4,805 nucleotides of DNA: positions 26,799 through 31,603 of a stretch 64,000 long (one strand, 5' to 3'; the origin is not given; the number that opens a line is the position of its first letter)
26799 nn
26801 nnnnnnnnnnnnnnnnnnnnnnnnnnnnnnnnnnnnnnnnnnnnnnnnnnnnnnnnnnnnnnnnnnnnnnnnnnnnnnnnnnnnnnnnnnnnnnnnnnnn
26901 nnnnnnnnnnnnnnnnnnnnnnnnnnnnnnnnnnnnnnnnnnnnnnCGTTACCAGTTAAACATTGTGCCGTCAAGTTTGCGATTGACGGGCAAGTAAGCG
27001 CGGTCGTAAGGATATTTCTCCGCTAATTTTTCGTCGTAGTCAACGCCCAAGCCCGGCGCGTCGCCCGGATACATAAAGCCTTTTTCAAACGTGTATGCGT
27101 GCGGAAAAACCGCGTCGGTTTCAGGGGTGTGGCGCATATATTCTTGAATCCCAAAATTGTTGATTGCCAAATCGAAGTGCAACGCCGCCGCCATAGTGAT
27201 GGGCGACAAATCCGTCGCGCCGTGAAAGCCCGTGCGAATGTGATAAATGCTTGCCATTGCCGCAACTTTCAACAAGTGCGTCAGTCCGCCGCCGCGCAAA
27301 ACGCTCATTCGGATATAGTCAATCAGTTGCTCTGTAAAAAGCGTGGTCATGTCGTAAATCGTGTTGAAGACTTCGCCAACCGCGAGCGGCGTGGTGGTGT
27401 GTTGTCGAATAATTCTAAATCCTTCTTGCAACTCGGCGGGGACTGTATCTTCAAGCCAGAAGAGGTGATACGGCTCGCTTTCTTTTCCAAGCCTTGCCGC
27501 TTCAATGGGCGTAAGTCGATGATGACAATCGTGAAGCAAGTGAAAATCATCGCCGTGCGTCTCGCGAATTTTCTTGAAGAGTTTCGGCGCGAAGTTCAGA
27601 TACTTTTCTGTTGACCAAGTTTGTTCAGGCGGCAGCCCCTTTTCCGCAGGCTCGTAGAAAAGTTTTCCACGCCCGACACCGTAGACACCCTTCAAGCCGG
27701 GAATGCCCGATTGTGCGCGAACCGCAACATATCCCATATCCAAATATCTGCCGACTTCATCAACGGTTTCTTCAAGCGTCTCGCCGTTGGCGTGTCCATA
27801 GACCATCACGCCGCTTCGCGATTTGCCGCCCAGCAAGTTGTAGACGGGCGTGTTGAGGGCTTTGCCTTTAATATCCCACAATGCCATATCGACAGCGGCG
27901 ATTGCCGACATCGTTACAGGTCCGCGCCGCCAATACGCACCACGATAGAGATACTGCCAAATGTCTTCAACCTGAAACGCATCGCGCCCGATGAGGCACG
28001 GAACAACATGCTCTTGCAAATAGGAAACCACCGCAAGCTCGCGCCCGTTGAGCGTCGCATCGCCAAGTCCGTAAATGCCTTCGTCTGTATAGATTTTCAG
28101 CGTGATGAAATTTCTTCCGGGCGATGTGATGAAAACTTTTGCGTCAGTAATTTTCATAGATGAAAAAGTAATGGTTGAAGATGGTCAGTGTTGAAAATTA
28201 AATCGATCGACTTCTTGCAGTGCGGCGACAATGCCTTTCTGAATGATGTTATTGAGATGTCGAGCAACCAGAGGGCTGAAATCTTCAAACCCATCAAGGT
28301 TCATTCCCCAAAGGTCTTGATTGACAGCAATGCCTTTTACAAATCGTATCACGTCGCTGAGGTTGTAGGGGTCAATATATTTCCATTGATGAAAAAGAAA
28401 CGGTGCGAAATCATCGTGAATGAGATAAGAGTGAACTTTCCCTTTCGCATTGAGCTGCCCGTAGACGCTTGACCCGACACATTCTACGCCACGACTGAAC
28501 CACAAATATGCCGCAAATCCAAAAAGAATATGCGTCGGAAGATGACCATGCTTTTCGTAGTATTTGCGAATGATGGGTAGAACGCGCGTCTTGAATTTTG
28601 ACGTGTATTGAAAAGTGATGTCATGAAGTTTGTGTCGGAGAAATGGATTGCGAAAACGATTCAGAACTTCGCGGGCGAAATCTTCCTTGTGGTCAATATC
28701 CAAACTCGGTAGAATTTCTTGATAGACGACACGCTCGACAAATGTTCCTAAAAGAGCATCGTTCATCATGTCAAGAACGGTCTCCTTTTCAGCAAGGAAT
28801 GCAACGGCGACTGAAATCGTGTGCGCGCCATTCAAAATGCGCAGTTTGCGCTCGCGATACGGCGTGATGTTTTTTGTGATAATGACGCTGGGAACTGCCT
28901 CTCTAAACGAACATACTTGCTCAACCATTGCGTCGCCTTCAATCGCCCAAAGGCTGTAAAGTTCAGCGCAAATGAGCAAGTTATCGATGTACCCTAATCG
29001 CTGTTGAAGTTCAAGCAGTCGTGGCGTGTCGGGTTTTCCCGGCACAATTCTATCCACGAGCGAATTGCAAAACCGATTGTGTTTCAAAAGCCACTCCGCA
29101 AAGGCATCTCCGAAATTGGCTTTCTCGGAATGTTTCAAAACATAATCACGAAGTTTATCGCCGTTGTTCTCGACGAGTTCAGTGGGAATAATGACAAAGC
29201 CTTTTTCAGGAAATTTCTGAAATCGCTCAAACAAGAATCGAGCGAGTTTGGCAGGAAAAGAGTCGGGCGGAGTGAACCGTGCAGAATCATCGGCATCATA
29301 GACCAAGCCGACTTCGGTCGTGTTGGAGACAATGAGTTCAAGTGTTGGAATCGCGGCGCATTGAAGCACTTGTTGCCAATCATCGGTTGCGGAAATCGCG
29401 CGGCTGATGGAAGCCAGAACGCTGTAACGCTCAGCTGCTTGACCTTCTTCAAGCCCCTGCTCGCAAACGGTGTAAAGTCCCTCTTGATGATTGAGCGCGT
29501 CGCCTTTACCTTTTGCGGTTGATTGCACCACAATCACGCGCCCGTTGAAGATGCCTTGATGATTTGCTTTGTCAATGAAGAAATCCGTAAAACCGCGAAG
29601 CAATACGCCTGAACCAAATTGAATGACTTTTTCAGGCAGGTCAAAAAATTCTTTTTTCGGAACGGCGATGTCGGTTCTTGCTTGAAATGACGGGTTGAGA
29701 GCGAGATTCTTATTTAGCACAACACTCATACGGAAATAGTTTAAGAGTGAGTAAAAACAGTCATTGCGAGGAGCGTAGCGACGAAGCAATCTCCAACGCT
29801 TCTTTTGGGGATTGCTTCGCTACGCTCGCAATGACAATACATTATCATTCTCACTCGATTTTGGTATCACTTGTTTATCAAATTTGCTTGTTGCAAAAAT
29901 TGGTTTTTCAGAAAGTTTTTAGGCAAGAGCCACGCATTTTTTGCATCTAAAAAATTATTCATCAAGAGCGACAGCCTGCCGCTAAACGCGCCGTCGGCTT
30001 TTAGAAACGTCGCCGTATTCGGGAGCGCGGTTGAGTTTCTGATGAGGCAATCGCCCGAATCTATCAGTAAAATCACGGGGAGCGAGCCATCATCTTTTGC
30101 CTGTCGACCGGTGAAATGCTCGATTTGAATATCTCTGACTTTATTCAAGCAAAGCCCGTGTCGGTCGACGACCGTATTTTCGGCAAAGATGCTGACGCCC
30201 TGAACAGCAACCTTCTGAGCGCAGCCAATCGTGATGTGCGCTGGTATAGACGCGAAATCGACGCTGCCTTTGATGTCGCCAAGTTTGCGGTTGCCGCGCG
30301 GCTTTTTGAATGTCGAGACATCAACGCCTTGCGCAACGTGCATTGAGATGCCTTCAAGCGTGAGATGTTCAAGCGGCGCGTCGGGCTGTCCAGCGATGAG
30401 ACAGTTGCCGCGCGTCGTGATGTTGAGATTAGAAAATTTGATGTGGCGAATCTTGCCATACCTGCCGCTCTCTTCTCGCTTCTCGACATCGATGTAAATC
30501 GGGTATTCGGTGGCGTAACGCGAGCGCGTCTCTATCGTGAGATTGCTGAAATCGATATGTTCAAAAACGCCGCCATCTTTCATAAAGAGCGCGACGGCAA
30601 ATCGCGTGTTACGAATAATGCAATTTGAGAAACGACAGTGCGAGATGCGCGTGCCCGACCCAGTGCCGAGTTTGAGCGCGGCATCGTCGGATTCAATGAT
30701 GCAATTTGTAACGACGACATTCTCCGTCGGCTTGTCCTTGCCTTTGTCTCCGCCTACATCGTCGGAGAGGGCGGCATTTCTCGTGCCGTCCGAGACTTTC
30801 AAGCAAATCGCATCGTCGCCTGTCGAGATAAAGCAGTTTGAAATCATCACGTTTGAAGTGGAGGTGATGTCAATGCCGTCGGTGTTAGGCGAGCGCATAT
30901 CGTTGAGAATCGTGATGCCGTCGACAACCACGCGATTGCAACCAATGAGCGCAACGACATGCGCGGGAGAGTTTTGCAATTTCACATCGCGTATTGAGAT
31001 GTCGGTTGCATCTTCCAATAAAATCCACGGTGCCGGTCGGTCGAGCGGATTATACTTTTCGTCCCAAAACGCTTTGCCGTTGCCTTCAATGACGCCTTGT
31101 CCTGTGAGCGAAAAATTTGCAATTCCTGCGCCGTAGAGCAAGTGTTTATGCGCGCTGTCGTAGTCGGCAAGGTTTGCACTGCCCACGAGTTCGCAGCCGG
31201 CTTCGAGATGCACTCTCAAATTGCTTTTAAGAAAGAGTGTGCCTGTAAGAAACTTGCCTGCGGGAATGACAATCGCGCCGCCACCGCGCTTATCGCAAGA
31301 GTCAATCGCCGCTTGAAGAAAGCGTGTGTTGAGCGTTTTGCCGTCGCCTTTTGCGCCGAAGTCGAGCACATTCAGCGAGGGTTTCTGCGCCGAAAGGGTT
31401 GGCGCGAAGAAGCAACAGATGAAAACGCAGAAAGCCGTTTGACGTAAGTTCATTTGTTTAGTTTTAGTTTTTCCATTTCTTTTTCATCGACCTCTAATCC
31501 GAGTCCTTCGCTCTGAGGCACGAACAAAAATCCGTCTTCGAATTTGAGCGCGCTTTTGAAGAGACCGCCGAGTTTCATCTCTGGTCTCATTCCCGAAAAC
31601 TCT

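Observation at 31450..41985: Four twin-arginine-signal enzymes embedded in a hexuronate catabolic operon: candidate periplasmic acid-sugar processing module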

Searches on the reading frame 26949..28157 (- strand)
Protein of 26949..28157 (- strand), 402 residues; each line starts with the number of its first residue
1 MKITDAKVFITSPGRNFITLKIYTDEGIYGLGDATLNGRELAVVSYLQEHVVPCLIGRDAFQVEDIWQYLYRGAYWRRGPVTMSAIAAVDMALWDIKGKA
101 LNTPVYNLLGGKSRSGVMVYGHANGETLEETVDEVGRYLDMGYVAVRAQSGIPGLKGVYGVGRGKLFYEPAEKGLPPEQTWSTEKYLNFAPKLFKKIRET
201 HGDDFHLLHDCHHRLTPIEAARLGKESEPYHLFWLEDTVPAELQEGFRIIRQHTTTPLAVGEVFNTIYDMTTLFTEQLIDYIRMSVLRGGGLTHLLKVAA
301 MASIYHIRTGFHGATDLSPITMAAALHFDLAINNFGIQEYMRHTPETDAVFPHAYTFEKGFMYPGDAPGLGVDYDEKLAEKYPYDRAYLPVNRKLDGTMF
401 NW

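Call 2: search_protein_families(library=pfam, proteins=[window:26949-28157:-], max_evalue=0.01)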
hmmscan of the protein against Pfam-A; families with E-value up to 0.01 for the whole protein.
window:26949-28157:- (402 aa): 2 families
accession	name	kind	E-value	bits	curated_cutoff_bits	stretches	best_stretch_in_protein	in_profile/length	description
PF13378.12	MR_MLE_C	-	3.8e-41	141.6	29.4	1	192-377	32-218/219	Enolase C-terminal domain-like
PF02746.21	MR_MLE_N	-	1.7e-31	109.3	22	1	15-110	26-117/117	Mandelate racemase / muconate lactonizing enzyme, N-terminal domain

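Call 3: search_protein_families(library=ncbifam, proteins=[window:26949-28157:-], max_evalue=0.01)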
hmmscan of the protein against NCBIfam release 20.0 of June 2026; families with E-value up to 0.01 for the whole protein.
window:26949-28157:- (402 aa): 11 families
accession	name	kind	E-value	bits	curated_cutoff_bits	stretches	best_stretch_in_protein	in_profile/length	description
NF011654.0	PRK15072.1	subfamily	1.1e-216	719.3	430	1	1-402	1-404/404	D-galactonate dehydratase family protein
NF043051.1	ManoateDhtManD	equivalog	5.2e-216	717.1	550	1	1-402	1-403/403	D-mannonate dehydratase ManD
NF010624.0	PRK14017.1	equivalog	1.4e-72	244.9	311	2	1-148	1-145/382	galactonate dehydratase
NF040790.2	glucon_galact_dh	equivalog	5.8e-49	166.9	750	2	183-386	170-373/390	bifunctional D-gluconate/D-galactonate dehydratase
NF040866.1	AraD_Arch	equivalog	1.1e-36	126.6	650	2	18-151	35-172/372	arabinonate dehydratase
NF047820.1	TalGalacDh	equivalog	1.6e-34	119.4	500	2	195-379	187-361/371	L-talarate/galactarate dehydratase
NF011968.0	PRK15440.1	equivalog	1.5e-32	113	393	2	193-355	198-355/395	L-rhamnonate dehydratase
TIGR02534.1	mucon_cyclo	subfamily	1.1e-19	70.7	334.95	2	15-140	27-154/368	muconate/chloromuconate family cycloisomerase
NF041118.1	A_G_epim_Thtga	equivalog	5.6e-16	58.6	500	2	233-336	212-313/341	L-Ala-D/L-Glu epimerase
NF043002.1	HProlDhtase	equivalog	9e-16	57.7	500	1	21-147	37-163/366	cis-3-hydroxy-L-proline dehydratase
TIGR01928.1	menC_lowGC_arch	equivalog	1.8e-08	33.8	200.65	1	193-305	164-274/325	o-succinylbenzoate synthase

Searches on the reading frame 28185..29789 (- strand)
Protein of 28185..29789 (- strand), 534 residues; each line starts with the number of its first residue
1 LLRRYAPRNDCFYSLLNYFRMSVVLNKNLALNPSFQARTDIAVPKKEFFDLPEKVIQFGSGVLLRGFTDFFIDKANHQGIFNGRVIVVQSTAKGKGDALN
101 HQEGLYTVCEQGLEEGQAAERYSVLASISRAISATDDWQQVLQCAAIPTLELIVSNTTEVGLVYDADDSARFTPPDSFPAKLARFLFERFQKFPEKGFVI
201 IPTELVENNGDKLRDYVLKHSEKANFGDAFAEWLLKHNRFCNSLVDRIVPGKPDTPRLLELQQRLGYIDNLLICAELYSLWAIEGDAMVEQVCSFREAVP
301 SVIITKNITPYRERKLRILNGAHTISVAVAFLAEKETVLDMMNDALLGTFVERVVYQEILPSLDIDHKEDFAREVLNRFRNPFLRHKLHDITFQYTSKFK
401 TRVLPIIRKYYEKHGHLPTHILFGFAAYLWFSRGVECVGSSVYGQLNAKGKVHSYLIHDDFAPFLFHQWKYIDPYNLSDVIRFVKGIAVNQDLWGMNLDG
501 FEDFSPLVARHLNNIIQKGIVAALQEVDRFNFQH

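Call 18: search_protein_families(library=pfam, proteins=[window:28185-29789:-], max_evalue=0.001)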
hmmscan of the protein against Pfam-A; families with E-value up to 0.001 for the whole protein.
window:28185-29789:- (534 aa): 2 families
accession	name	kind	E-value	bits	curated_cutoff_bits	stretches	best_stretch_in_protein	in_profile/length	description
PF08125.19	Mannitol_dh_C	-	2e-27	96.4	30.7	1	307-442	1-138/190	Mannitol dehydrogenase C-terminal domain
PF01232.29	Mannitol_dh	-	1.4e-26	94.2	27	1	54-290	2-192/199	Mannitol dehydrogenase Rossmann domain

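Call 64: search_protein_families(library=ncbifam, proteins=[window:28185-29789:-], max_evalue=1e-20)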
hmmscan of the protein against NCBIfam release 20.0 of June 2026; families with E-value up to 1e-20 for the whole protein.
window:28185-29789:- (534 aa): 3 families
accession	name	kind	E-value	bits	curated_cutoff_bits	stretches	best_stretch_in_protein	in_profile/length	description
NF002969.0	PRK03643.1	subfamily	1.5e-160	535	359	1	50-527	13-481/482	tagaturonate reductase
NF043014.1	DArabDhDalD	equivalog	6.1e-24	84.5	600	1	93-418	41-372/452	D-arabinitol 4-dehydrogenase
NF011611.0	PRK15037.1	subfamily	1.1e-23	83.5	603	1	41-441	11-419/486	fructuronate reductase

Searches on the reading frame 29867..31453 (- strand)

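Call 2: search_protein_families(library=pfam, proteins=[window:29867-31453:-], max_evalue=0.01)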
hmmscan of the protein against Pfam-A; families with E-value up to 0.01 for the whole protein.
window:29867-31453:- (528 aa): 4 families
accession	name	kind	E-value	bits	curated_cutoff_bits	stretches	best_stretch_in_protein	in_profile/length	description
PF00295.23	Glyco_hydro_28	-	9.7e-30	104.2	22.9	1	53-286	1-246/324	Glycosyl hydrolases family 28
PF12708.12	Pect-lyase_RHGA_epim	-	1.1e-12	48.7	27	1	27-278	2-208/213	Rhamnogalacturonase A/epimerase, pectate lyase-like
PF13229.12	Beta_helix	-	1.8e-12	47.6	25.9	2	144-223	3-79/158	Right handed beta helix region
PF05048.19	NosD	-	2.5e-05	24.3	23.6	1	144-278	19-149/212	Periplasmic copper-binding protein (NosD)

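Call 3: search_protein_families(library=ncbifam, proteins=[window:29867-31453:-], max_evalue=0.01)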
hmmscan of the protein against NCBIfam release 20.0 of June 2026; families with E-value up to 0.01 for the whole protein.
window:29867-31453:- (528 aa): 6 families
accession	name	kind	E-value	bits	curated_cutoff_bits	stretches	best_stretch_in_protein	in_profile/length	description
NF051861.1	PolglcturonPglBAgro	equivalog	5.4e-53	180.3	600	1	41-376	10-353/437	polygalacturonase PglB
NF049898.1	RhamgalacuronBT4146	equivalog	7.7e-44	150.1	500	1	29-446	1-443/445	rhamnogalacturonidase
NF049899.1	RhamgalacuronBT4153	equivalog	2.7e-42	145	650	1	27-374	47-411/432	rhamnogalacturonidase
NF049892.1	AlphdgalacturondseBT4155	equivalog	6.7e-27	94.3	800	2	27-102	51-126/454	alpha-d-galacturonidase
NF051860.1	PolglcturonPglAAgro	equivalog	5.5e-23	81.4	600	1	40-284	104-362/502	polygalacturonase PglA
TIGR04247.1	NosD_copper_fam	subfamily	0.0025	16.4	300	0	144-224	78-160/377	nitrous oxide reductase family maturation protein NosD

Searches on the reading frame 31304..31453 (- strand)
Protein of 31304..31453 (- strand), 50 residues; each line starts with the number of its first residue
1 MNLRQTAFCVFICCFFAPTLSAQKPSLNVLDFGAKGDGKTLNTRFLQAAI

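Call 44: search_protein_families(library=ncbifam, proteins=[window:31304-31453:-], max_evalue=10)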
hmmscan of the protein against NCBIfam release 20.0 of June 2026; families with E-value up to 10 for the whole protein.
seq(50 aa): 1 family
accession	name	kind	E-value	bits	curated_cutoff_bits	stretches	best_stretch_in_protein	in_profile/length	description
NF049898.1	RhamgalacuronBT4146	equivalog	0.085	11.6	500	1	29-50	1-22/445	rhamnogalacturonidase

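Call 45: search_protein_families(library=pfam, proteins=[window:31304-31453:-], max_evalue=10)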
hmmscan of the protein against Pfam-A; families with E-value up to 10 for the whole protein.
seq(50 aa): 1 family
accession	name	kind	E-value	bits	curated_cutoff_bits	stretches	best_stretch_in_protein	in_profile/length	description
PF12708.12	Pect-lyase_RHGA_epim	-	0.00012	22.4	27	1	27-50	2-25/213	Rhamnogalacturonase A/epimerase, pectate lyase-like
